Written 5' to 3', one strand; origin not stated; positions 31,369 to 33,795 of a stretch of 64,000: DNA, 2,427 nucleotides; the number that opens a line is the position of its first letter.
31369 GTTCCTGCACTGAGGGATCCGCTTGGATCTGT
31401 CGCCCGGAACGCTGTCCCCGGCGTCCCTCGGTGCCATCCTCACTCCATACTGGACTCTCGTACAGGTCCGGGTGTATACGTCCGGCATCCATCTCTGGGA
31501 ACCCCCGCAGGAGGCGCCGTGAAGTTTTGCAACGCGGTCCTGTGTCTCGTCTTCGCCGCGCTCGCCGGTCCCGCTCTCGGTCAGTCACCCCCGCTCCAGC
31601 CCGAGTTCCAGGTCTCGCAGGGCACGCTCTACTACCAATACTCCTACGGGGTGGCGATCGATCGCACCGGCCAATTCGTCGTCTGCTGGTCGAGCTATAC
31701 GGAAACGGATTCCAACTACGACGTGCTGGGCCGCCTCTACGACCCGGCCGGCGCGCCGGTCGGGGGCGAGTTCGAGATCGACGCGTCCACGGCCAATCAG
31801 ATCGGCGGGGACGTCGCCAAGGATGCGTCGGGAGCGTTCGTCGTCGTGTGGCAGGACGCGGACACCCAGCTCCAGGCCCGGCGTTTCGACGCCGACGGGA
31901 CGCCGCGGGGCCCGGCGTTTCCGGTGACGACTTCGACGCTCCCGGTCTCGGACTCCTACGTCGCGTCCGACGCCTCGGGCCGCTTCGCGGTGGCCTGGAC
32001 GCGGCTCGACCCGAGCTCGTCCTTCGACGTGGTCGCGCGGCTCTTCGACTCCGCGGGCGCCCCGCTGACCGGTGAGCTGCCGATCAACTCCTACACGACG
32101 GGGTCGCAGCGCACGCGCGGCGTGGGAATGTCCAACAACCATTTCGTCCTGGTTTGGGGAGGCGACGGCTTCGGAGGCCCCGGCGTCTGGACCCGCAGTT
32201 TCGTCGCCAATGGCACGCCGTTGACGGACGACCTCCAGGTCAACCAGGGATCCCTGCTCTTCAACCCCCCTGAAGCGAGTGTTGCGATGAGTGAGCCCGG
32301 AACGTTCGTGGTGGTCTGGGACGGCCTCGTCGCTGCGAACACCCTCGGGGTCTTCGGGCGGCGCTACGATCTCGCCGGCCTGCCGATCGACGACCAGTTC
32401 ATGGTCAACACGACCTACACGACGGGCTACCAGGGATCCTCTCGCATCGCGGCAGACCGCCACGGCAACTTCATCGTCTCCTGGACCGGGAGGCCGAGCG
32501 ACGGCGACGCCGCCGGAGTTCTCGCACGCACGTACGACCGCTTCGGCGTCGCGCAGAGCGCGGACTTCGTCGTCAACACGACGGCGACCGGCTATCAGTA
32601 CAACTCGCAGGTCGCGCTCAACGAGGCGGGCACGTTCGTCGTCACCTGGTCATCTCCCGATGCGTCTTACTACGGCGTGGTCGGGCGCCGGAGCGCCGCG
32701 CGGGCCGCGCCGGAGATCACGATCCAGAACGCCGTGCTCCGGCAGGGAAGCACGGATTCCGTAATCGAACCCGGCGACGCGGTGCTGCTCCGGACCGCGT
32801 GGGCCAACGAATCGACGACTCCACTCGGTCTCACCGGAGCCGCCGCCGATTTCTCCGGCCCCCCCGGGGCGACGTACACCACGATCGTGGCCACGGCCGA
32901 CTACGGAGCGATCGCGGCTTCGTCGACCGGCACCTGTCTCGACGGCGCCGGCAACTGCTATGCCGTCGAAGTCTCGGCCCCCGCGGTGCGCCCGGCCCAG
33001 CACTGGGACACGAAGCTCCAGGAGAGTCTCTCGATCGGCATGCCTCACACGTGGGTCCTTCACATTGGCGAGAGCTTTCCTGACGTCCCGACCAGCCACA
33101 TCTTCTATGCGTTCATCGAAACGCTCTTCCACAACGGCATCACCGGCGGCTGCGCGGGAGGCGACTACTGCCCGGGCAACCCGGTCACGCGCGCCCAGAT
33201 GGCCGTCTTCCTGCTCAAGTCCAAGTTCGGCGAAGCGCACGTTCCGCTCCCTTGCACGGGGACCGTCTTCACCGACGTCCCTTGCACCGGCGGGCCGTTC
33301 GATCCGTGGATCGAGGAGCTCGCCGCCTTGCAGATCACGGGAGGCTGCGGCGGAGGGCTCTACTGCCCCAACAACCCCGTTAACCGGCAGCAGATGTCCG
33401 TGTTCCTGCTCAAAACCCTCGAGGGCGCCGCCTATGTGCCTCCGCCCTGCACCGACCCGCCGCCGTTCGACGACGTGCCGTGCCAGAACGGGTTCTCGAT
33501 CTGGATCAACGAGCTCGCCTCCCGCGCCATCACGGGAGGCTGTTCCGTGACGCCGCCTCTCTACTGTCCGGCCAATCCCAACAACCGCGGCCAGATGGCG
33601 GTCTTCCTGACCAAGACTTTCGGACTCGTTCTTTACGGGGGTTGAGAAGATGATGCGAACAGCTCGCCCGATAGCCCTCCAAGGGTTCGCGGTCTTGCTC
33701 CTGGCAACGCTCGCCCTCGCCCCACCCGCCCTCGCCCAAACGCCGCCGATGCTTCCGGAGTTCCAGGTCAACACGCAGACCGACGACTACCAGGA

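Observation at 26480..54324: A cysteine-containing SLH-like triple-repeat cassette is shared by nine secreted proteins with unrelated N-terminal domains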

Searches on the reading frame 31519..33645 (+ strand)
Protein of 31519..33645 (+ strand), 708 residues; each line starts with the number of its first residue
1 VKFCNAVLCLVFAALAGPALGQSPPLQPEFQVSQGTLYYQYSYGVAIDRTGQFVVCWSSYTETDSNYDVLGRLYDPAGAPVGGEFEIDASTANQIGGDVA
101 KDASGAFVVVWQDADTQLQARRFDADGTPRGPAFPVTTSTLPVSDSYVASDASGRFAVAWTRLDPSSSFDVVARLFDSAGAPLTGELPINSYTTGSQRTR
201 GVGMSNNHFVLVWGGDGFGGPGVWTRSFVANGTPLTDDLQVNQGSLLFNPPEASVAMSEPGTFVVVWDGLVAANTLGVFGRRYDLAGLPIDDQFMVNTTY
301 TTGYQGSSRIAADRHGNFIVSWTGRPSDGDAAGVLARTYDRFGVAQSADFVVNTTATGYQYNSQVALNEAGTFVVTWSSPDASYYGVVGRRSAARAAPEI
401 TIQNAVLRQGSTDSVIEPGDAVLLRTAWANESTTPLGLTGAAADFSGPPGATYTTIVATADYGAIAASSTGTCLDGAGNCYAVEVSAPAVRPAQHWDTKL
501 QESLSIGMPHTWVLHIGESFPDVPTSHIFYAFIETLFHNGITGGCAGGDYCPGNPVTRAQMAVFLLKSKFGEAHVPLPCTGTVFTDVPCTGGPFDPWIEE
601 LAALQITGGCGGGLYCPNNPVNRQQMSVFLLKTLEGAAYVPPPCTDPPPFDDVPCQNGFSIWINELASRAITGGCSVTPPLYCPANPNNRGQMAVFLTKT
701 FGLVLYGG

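Call 3: search_protein_families(library=pfam, proteins=[window:31519-33645:+], max_evalue=0.1)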
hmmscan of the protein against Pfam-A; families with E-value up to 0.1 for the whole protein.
window:31519-33645:+ (708 aa): 2 families
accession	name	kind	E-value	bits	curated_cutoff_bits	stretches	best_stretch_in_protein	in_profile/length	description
PF00395.25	SLH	-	4.4e-10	39.8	20.8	1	519-562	1-44/44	S-layer homology domain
PF23157.1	DUF7055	-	0.039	14.1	27.6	0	73-91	21-39/66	Domain of unknown function (DUF7055)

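Call 4: search_protein_families(library=ncbifam, proteins=[window:31519-33645:+], max_evalue=0.1)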
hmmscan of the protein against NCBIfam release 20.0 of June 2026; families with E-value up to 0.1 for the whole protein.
window:31519-33645:+ (708 aa): 2 families
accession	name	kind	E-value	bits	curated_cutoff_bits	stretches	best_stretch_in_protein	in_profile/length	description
NF038383.1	lipo_LIC12048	equivalog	5.2e-06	24.4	700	1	84-214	983-1112/1441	LIC12048 family lipoprotein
NF033190.2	inl_like_NEAT_1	exception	0.00034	19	1275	1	520-634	582-691/754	NEAT domain-containing leucine-rich repeat protein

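Call 65: predict_structure(alignment_id=A5)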
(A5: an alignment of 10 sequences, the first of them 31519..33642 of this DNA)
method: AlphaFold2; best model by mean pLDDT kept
length: 708 residues; sequences in the alignment: 10
mean_pLDDT: 79.2   pTM: 0.74
mean pLDDT of the five models: 79.2, 76.5, 74.8, 72.0, 68.4
residues with pLDDT >= 90: 187; 70-90: 357; 50-70: 123; < 50: 41
segments of 3 or more residues with pLDDT < 50: 1-19, 327-331, 404-414, 705-708
pLDDT, mean of each block of 10 residues (from residue 1): 34 36 85 76 91 92 77 89 86 88 91 83 91 88 91 91 78 91 86 70 91 78 87 87 67 88 87 70 90 81 78 94 66 84 90 78 92 92 82 79 44 58 83 89 88 90 89 78 83 74 92 74 66 67 58 79 82 72 69 78 72 76 85 85 78 77 83 68 79 79 52
secondary structure, 60 per line:
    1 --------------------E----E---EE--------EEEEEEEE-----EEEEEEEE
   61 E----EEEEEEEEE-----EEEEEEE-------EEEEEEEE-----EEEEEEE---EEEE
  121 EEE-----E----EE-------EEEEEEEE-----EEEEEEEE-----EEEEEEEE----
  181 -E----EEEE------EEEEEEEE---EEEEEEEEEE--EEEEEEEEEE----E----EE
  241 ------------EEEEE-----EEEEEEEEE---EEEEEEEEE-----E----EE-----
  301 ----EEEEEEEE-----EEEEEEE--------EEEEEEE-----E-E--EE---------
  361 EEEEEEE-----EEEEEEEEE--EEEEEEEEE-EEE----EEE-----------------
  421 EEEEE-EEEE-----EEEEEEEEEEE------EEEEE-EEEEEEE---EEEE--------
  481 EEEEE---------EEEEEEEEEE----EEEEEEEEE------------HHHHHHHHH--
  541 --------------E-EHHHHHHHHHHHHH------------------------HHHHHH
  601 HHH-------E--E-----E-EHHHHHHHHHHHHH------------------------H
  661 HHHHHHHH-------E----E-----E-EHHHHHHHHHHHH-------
elements in order (helices of 4 or more, strands of 3 or more residues): E40-47 E53-61 E66-74 E80-86 E94-101 E107-113 E117-123 E143-150 E156-163 E169-176 E187-190 E197-204 E208-217 E220-229 E253-257 E263-271 E275-283 E305-312 E318-324 E333-339 E361-367 E373-381 E384-392 E394-396 E401-403 E421-425 E427-430 E436-446 E453-457 E459-465 E469-472 E481-485 E495-504 E509-517 H530-538 H558-570 H595-603 H623-635 H660-668 H690-701

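Call 67: fold_search(model_id=the predicted structure, library=pdb)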
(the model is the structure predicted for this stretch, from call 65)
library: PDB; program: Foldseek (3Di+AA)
matches with E <= 10: 1274; with E <= 0.001: 532
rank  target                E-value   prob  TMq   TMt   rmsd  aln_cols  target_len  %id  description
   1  2ber                  3.3e-12  1.00  0.32  0.36  20.8       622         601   10  Y370G Active Site Mutant of the Sialidase from Micromonospora viridifaciens in complex with beta-Neu5Ac (sialic acid). (released 2005-04-04)
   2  1w8o_A                1.7e-11  1.00  0.31  0.35  20.5       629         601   10  Contribution of the Active Site Aspartic Acid to Catalysis in the Bacterial Neuraminidase from Micromonospora viridifa (released 2004-09-29)
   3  5c86                  3.9e-11  1.00  0.33  0.45  11.7       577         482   12  Novel fungal alcohol oxidase with catalytic diversity among the AA5 family, apo form (released 2015-07-08)
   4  1eut                  4.7e-11  1.00  0.31  0.36  15.8       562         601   10  SIALIDASE, LARGE 68KD FORM, COMPLEXED WITH GALACTOSE (released 1997-01-11)
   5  7esk_A                7.1e-11  1.00  0.37  0.58   6.8       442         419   11  Crystal structure of a L-rhamnose-alpha-1,4-D-glucuronate lyase from Fusarium oxysporum 12S, Ligand free form (released 2021-08-04)
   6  1wcq_A                1.2e-10  1.00  0.32  0.37  19.7       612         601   11  Mutagenesis of the Nucleophilic Tyrosine in a Bacterial Sialidase to Phenylalanine. (released 2005-10-12)
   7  7esn_A                1.3e-10  1.00  0.38  0.58   5.9       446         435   11  Crystal structure of a L-rhamnose-alpha-1,4-D-glucuronate lyase from Fusarium oxysporum 12S, H105F Rha-GlcA complex (released 2021-08-04)
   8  7esl                  1.4e-10  1.00  0.37  0.58   6.6       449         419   11  Crystal structure of a L-rhamnose-alpha-1,4-D-glucuronate lyase from Fusarium oxysporum 12S, N247A N-glycan free form (released 2021-08-04)
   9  5hx0_B                1.8e-09  1.00  0.32  0.55   7.2       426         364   10  Crystal structure of unknown function protein Dfer_1899 fromDyadobacter fermentans DSM 18053 (released 2016-02-17)
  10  3h6j                  2.3e-09  1.00  0.32  0.48  12.7       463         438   12  Crystal structure of a putative neuraminidase from Pseudomonas aeruginosa (released 2009-05-12)
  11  2w38                  2.5e-09  1.00  0.31  0.47  12.6       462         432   11  Crystal structure of the pseudaminidase from Pseudomonas aeruginosa (released 2008-12-23)
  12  5hx0_A                3.3e-09  1.00  0.32  0.55   6.7       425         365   10  Crystal structure of unknown function protein Dfer_1899 fromDyadobacter fermentans DSM 18053 (released 2016-02-17)
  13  6gxs_B                9.1e-09  1.00  0.37  0.67   4.9       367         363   12  Crystal structure of CV39L lectin from Chromobacterium violaceum at 1.8 A resolution (released 2019-12-04)
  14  6fhx_A                1.5e-08  1.00  0.33  0.61   7.8       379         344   12  Photorhabdus asymbiotica lectin (PHL) in complex with synthetic C-fucoside (released 2019-01-30)
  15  8shj_B                2.2e-08  1.00  0.32  0.60   6.9       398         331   11  Crystal structure of the WD-repeat domain of human WDR91 in complex with MR45279 (released 2023-07-05)
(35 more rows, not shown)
